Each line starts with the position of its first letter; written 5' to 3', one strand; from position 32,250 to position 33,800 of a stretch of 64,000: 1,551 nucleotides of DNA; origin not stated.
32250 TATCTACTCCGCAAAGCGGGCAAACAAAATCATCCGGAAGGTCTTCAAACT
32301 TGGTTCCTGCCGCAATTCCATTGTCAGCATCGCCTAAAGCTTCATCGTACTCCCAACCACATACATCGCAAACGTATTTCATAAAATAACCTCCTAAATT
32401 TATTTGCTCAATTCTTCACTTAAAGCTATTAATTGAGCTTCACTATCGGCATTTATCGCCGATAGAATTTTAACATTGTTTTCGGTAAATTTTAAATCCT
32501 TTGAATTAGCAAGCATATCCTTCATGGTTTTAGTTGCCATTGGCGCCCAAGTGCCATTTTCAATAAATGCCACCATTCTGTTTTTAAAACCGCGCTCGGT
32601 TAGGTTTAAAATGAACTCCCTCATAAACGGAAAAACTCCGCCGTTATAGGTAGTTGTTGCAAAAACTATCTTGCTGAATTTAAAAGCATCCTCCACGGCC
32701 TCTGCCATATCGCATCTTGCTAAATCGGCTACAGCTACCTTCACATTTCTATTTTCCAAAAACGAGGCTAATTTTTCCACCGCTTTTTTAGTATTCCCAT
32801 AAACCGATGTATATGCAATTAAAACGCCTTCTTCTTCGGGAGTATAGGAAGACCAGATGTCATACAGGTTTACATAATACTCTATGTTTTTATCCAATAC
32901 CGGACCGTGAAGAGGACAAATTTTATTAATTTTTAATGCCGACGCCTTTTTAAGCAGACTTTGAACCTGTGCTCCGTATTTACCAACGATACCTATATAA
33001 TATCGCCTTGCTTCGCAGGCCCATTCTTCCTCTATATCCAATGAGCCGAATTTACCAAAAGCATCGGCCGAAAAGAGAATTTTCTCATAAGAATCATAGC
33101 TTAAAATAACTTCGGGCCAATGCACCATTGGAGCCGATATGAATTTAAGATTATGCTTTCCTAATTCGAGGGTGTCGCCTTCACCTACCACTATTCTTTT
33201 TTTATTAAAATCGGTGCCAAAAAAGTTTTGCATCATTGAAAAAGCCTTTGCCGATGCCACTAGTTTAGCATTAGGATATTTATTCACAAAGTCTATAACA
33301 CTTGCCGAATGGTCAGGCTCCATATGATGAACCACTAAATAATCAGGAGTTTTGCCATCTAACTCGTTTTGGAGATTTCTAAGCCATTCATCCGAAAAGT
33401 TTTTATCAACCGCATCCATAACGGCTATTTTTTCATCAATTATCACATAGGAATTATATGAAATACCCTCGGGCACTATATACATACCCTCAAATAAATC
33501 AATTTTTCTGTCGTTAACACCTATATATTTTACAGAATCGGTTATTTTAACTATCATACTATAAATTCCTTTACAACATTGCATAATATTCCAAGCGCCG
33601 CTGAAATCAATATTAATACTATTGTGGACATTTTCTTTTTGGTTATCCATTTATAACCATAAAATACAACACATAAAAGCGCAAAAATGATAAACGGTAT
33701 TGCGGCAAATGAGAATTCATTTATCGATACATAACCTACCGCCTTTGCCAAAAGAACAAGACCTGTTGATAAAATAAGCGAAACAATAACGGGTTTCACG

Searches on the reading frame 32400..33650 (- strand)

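Call 108: search_protein_families(library=pfam, proteins=[window:32400-33650:-], max_evalue=0.00001)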
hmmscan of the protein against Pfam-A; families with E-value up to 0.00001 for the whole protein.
window:32400-33650:- (416 aa): 3 families
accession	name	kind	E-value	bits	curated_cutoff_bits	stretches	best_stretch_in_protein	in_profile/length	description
PF19583.5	ODP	-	5.9e-18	65.9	27.2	1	64-249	2-194/194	ODP family beta lactamase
PF12724.12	Flavodoxin_5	-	3.6e-09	37.5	27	1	277-384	1-104/145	Flavodoxin domain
PF00753.33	Lactamase_B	-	3e-08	34.3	22.7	1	66-229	7-178/196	Metallo-beta-lactamase superfamily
